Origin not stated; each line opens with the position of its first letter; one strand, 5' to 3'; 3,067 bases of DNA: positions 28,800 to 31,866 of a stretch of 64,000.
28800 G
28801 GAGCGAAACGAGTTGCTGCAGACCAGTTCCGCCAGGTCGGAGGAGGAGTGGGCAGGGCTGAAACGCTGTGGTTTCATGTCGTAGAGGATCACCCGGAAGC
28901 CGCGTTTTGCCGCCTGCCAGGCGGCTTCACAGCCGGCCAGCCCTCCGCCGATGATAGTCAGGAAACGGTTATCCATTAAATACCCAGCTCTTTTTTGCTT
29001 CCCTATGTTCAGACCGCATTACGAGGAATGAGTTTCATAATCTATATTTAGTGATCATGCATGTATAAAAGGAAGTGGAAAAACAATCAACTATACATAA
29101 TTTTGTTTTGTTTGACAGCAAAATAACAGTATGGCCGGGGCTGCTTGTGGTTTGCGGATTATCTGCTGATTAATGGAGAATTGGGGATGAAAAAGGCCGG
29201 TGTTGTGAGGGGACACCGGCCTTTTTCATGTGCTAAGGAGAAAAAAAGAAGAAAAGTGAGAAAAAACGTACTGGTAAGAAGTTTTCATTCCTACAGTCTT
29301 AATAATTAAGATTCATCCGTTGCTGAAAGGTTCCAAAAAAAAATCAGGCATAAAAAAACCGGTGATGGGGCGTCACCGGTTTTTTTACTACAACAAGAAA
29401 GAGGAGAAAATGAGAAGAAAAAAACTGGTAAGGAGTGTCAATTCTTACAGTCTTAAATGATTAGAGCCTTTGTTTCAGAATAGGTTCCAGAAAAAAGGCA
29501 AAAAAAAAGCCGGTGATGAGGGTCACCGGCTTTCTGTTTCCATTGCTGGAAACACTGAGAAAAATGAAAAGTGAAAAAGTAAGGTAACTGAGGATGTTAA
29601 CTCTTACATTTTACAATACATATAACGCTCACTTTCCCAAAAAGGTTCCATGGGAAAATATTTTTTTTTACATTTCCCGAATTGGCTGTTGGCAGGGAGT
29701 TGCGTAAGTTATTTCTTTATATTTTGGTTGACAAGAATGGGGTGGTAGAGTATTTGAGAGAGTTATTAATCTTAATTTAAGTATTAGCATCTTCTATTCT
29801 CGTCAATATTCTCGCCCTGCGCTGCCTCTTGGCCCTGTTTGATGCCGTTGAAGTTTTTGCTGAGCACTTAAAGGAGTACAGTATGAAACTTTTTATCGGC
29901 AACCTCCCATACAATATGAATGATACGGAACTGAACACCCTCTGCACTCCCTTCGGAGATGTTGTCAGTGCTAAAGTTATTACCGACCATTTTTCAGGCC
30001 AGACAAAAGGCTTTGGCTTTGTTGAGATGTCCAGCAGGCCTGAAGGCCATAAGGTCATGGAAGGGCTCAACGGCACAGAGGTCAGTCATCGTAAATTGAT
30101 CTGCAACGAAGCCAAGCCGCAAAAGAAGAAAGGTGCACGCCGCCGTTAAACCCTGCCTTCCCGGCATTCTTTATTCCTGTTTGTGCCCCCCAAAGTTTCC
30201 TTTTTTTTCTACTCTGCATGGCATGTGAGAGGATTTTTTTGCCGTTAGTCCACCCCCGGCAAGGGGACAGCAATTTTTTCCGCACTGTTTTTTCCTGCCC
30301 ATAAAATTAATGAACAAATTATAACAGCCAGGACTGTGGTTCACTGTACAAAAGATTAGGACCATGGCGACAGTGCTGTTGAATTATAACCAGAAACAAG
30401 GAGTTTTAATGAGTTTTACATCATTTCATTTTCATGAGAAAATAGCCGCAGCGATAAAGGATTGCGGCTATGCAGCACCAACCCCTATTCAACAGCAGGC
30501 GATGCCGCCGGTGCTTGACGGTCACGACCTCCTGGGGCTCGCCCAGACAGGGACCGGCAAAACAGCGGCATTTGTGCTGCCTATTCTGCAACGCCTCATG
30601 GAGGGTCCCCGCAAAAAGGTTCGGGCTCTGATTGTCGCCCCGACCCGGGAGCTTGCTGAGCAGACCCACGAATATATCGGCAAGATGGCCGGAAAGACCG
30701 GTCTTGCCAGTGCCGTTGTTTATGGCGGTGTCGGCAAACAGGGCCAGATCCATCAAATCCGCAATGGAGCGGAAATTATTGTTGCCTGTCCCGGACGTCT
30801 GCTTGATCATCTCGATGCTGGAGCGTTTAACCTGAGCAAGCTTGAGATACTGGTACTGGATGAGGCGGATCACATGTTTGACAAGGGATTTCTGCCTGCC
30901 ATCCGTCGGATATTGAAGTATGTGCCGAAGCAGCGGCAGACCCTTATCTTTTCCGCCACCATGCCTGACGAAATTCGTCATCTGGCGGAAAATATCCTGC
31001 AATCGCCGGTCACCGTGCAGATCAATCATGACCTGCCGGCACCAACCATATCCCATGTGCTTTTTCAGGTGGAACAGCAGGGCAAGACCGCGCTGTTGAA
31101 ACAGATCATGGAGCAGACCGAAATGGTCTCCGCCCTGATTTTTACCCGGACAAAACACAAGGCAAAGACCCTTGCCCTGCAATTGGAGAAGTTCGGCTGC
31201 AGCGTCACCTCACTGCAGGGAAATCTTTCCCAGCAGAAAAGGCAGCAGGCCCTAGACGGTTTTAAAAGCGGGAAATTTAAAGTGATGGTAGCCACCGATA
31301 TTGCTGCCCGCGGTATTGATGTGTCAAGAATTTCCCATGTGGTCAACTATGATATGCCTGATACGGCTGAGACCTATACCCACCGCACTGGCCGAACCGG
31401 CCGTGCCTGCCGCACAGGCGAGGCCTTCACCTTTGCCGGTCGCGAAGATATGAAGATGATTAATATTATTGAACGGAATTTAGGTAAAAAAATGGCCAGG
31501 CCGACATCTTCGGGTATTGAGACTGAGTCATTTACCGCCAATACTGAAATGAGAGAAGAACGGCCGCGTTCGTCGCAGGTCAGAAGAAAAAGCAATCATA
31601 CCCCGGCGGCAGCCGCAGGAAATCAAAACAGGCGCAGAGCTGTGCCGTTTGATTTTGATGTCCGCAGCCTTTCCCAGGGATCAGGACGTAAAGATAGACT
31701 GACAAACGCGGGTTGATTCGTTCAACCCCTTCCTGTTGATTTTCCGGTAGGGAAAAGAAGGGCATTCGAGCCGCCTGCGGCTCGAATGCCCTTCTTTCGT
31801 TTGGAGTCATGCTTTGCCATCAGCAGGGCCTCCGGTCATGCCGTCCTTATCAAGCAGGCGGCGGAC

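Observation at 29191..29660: Three tandem paralogous sRNA-like units between trmFO and an RRM-protein gene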

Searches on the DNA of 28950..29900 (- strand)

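Call 8: search_rna_families(source=window, start=28950, end=29900, threshold=evalue, max_evalue=10)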
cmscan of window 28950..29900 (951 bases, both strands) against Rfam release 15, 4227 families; matches with E-value up to 10: 42.
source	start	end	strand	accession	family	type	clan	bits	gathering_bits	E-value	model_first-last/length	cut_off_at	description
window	29187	29308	-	RF00506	Thr_leader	Cis-reg; leader;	-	34.6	55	0.00017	1-118/118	no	Threonine operon leader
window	29350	29454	+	RF00516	ylbH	Cis-reg; leader;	-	32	50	8.7e-05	1-122/122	no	ylbH leader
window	29500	29558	-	RF00506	Thr_leader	Cis-reg; leader;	-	26.3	55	0.015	1-118/118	no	Threonine operon leader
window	29499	29618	+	RF00516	ylbH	Cis-reg; leader;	-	26.1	50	0.0027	1-122/122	no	ylbH leader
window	29493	29629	-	RF00121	MicC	Gene; sRNA;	-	25.9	90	0.21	1-123/123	no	MicC RNA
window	29190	29320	-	RF04180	BTnc231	Gene; sRNA;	-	23.8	80.4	0.019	1-154/154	no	Bacteroides sRNA BTnc231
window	29500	29638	-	RF01456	VrrA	Gene; antisense;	-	23.2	50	0.2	1-140/140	no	Vibrio regulatory RNA of OmpA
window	29121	29230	+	RF02346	ar35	Gene; sRNA;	-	22.7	45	0.061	1-144/144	no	Alphaproteobacterial sRNA ar35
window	29185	29293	+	RF00516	ylbH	Cis-reg; leader;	-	22.5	50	0.023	1-122/122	no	ylbH leader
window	29465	29541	+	RF02074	STnc240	Gene; sRNA;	-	22.3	55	1.3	1-77/77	no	Enterobacterial sRNA STnc240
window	29499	29623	-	RF02346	ar35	Gene; sRNA;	-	22.1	45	0.086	1-144/144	no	Alphaproteobacterial sRNA ar35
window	29505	29607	-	RF01796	frnS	Gene; sRNA;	-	22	60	0.36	1-119/119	no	Fumarate/nitrate reductase regulator sRNA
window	29348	29450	-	RF02449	ncr1015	Gene; sRNA;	-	20.4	60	4.2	1-121/121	no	Bacillus sRNA ncr1015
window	29337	29386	+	RF02986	FuFi-1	Gene; sRNA;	-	20.1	59.6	0.059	126-173/175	no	FuFi-1 RNA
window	29500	29584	-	RF01859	Phe_leader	Cis-reg; leader;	-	20.1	55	1.3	1-125/125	no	Phenylalanine leader peptide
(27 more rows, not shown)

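Call 54: build_rna_model(alignment_id=A4, structure=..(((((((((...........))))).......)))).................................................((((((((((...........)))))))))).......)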
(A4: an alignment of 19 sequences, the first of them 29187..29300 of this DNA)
Model R1 built from alignment A4 (19 sequences, 125 columns); structure: as given.
model positions 107; base pairs 19; branch points 1; effective number of sequences 1.78; information 0.591 bits per position. Calibrated on 0.2 Mb of random sequence (short: E-values are rough).
structure used (alignment columns):
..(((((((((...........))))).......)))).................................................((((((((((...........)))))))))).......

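Call 55: search_with_rna_model(model_id=R1, sources=[window, L001, L002, L003, L004, L005, L006, L007, L008, L009, L098, L184], max_evalue=1, make_alignment=true)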
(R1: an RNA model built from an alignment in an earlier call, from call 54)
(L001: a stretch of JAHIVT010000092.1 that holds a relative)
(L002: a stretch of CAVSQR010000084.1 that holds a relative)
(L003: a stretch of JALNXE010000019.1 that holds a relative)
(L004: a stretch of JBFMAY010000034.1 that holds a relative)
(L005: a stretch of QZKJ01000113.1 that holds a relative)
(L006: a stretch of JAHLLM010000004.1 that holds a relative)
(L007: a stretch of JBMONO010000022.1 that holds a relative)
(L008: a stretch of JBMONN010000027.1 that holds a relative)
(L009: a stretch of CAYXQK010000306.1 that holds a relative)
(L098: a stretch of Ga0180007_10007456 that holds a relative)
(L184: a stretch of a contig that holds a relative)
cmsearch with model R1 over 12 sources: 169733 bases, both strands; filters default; matches with E-value up to 1: 60.
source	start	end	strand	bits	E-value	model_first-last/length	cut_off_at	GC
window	29349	29454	-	120.6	5.3e-22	1-107/107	no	0.38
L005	3203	3310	+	116.6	3.4e-21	1-107/107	no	0.38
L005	3360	3465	+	115.9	4.8e-21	1-107/107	no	0.36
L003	3244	3348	+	115.4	6.1e-21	1-107/107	no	0.37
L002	3400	3505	+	113.2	1.8e-20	1-107/107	no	0.37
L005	3515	3620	+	113.1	1.8e-20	1-107/107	no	0.4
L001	3251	3354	+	112.6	2.4e-20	1-107/107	no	0.37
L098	6215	6318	-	112.6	2.4e-20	1-107/107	no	0.37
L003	3399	3503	+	112.2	2.8e-20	1-107/107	no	0.38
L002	3247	3349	+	108.8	1.4e-19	1-107/107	no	0.38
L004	3453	3556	+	106.7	3.8e-19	1-107/107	no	0.42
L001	3407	3510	+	106.6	3.9e-19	1-107/107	no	0.36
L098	6059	6162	-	106.6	3.9e-19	1-107/107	no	0.36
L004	3613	3728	+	104.1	1.3e-18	1-107/107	no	0.41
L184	2562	2677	+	101.4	4.6e-18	1-107/107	no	0.39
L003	3704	3817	+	99.1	1.4e-17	1-107/107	no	0.4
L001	3560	3674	+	98.7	1.6e-17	1-107/107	no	0.36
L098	5895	6009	-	98.7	1.6e-17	1-107/107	no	0.36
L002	3717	3830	+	97.8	2.5e-17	1-107/107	no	0.41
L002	3556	3667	+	91.4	5.1e-16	1-107/107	no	0.38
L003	3552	3657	+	90.2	9.3e-16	1-107/107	no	0.4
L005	3665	3779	+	87.1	4.1e-15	1-107/107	no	0.41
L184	2406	2507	+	85.2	1e-14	1-107/107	no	0.36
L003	3077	3190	+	59.3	2.1e-09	1-107/107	no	0.36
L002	3081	3194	+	58.1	3.6e-09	1-107/107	no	0.37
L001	3084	3197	+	57.8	4.2e-09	1-107/107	no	0.37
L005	3037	3150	+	57.8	4.2e-09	1-107/107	no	0.37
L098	6372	6485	-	57.8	4.2e-09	1-107/107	no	0.37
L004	3282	3395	+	56.4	8.3e-09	1-107/107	no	0.37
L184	2242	2354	+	52.6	4.9e-08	1-107/107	no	0.39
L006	2565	2672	+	52.6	5e-08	1-107/107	no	0.38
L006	2969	3094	+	44.8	2e-06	1-107/107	no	0.4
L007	3112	3203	+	43.3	4.1e-06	1-107/107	no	0.43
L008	3112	3203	+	40.9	1.2e-05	1-107/107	no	0.45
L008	2865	2981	+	38.9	3.3e-05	1-107/107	no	0.5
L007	2630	2746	+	33.8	0.00037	1-107/107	no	0.51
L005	3270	3394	-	28.8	0.0038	1-107/107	no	0.38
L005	3580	3721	-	25.5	0.018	1-107/107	no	0.39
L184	2634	2737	-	24.9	0.024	1-107/107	no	0.53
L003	3463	3582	-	24.7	0.028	1-107/107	no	0.38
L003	3151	3275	-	23.2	0.054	1-107/107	no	0.37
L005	3425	3547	-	22.7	0.068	1-107/107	no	0.39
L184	2467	2594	-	22.2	0.086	1-107/107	no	0.35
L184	2315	2439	-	22.2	0.089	1-107/107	no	0.39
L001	3470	3592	-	22.1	0.093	1-107/107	no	0.37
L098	5977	6099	+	22.1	0.093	1-107/107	no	0.37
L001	3158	3283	-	21.8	0.11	1-107/107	no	0.38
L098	6286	6411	+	21.8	0.11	1-107/107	no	0.38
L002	3155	3279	-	21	0.16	1-107/107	no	0.39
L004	3686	3786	-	21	0.16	1-107/107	no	0.55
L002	3627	3767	-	19.9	0.26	1-107/107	no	0.37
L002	3465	3570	-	19.4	0.33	1-107/107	no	0.37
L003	3616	3736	-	17.5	0.83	1-107/107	no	0.39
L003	3308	3429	-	17.2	0.95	1-107/107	no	0.37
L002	3788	3887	-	17.1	0.98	1-107/107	no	0.52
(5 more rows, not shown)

Alignment A5: 60 matches aligned to the model, 188 columns, each read 5' to 3' on its own strand. Consensus structure (alignment columns), stored with it:
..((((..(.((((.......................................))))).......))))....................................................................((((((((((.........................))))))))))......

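Call 56: search_with_rna_model(model_id=R1, sources=[window, L001, L002, L003, L004, L005, L006, L007, L008, L184], max_evalue=0.001, make_alignment=true)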
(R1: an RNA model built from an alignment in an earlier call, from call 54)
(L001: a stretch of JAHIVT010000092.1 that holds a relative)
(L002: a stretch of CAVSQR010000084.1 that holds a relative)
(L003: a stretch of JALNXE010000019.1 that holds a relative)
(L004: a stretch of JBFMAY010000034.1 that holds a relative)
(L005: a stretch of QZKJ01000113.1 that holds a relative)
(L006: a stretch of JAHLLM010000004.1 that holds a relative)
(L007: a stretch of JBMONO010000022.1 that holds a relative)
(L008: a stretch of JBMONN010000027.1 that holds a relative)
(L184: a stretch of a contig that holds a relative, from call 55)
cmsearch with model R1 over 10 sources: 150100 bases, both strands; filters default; matches with E-value up to 0.001: 34.
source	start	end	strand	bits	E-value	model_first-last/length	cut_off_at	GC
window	29349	29454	-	120.6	4.6e-22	1-107/107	no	0.38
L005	3203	3310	+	116.6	3e-21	1-107/107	no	0.38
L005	3360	3465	+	115.9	4.2e-21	1-107/107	no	0.36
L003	3244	3348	+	115.4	5.4e-21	1-107/107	no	0.37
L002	3400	3505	+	113.2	1.6e-20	1-107/107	no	0.37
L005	3515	3620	+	113.1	1.6e-20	1-107/107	no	0.4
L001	3251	3354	+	112.6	2.1e-20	1-107/107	no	0.37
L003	3399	3503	+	112.2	2.4e-20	1-107/107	no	0.38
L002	3247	3349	+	108.8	1.2e-19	1-107/107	no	0.38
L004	3453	3556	+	106.7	3.4e-19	1-107/107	no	0.42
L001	3407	3510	+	106.6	3.5e-19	1-107/107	no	0.36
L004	3613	3728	+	104.1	1.1e-18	1-107/107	no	0.41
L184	2562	2677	+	101.4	4.1e-18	1-107/107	no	0.39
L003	3704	3817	+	99.1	1.2e-17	1-107/107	no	0.4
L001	3560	3674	+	98.7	1.5e-17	1-107/107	no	0.36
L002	3717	3830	+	97.8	2.2e-17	1-107/107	no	0.41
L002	3556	3667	+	91.4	4.5e-16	1-107/107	no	0.38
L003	3552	3657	+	90.2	8.2e-16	1-107/107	no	0.4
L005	3665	3779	+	87.1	3.6e-15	1-107/107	no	0.41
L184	2406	2507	+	85.2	8.9e-15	1-107/107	no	0.36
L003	3077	3190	+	59.3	1.8e-09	1-107/107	no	0.36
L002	3081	3194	+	58.1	3.2e-09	1-107/107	no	0.37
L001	3084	3197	+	57.8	3.7e-09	1-107/107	no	0.37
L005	3037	3150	+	57.8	3.7e-09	1-107/107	no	0.37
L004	3282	3395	+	56.4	7.4e-09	1-107/107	no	0.37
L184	2242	2354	+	52.6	4.3e-08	1-107/107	no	0.39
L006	2565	2672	+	52.6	4.4e-08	1-107/107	no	0.38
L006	2969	3094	+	44.8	1.8e-06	1-107/107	no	0.4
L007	3112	3203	+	43.3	3.6e-06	1-107/107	no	0.43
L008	3112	3203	+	40.9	1.1e-05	1-107/107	no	0.45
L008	2865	2981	+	38.9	2.9e-05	1-107/107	no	0.5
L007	2630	2746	+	33.8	0.00033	1-107/107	no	0.51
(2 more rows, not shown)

Alignment A6: 34 matches aligned to the model, 161 columns, each read 5' to 3' on its own strand. Consensus structure (alignment columns), stored with it:
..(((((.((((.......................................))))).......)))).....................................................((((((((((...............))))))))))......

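Call 66: search_with_rna_model(model_id=R1, sources=[L202, L203, L204, L205, L206], max_evalue=0.01)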
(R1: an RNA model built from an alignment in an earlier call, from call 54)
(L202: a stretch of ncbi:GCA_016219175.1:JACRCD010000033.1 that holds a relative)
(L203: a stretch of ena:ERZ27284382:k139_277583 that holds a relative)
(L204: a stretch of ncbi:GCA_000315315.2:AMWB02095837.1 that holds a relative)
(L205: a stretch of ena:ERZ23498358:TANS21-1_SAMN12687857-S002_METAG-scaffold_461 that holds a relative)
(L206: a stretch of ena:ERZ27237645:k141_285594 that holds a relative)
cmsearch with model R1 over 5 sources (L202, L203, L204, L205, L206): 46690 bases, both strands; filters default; matches with E-value up to 0.01: 10.
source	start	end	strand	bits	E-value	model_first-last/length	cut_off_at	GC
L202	3083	3194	+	74.7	3.9e-13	1-107/107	no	0.41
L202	2918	3031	+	66.2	2.2e-11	1-107/107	no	0.4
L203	3341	3458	+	62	1.6e-10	1-107/107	no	0.39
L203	3689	3803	+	58.5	8.2e-10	1-107/107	no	0.44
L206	2895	2998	+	55.7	3.1e-09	1-107/107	no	0.41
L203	3175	3282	+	54.6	5.4e-09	1-107/107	no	0.4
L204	3106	3199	+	52.2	1.7e-08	1-107/107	no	0.39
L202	2515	2629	+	47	1.9e-07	1-107/107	no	0.43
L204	851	965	+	46.1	3e-07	1-107/107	no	0.44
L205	2986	3117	+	42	2e-06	1-107/107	no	0.42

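Call 70: search_with_rna_model(model_id=R1, sources=[L207, L208, L209], max_evalue=1)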
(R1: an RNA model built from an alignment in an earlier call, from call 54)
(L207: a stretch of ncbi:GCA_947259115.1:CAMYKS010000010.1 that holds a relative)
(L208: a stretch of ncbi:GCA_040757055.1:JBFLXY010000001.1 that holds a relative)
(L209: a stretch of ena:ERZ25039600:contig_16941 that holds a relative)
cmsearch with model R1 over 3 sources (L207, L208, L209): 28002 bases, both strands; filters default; matches with E-value up to 1: 1.
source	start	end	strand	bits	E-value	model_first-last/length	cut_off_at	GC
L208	2060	2151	+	20.2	0.038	1-107/107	no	0.5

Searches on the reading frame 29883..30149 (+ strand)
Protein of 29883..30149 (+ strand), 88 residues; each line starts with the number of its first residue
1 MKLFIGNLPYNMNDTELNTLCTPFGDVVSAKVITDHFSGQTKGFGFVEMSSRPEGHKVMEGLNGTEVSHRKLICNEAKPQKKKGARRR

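Call 52: search_protein_families(library=pfam, proteins=[window:29883-30149:+])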
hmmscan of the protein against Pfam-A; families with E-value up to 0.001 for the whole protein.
window:29883-30149:+ (88 aa): 1 family
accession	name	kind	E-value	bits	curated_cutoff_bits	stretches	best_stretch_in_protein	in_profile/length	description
PF00076.28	RRM_1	-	7.2e-19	67.9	20.7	1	3-72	1-69/70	RNA recognition motif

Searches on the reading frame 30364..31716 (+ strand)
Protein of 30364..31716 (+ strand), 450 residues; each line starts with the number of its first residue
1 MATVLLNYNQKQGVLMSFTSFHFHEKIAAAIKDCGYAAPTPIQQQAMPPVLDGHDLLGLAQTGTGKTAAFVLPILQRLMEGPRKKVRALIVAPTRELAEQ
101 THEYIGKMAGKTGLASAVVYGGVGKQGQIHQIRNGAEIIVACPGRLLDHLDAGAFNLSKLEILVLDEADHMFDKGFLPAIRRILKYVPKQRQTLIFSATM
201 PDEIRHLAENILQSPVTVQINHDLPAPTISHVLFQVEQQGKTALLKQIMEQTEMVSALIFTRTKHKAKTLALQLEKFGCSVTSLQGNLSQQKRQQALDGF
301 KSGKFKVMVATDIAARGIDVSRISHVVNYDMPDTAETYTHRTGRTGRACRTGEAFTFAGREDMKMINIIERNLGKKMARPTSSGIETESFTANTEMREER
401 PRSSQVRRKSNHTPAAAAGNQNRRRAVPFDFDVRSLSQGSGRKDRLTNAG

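Call 52: search_protein_families(library=pfam, proteins=[window:30364-31716:+])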
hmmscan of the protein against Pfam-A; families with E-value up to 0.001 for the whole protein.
window:30364-31716:+ (450 aa): 3 families
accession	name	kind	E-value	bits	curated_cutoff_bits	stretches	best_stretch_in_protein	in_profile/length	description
PF00270.35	DEAD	-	4.2e-50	170.2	26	1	40-205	1-165/167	DEAD/DEAH box helicase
PF00271.37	Helicase_C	-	6e-31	107.4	23.5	1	241-348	2-109/110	Helicase conserved C-terminal domain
PF04851.21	ResIII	-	1.6e-11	44.8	22.5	1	60-201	30-163/164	Type III restriction enzyme, res subunit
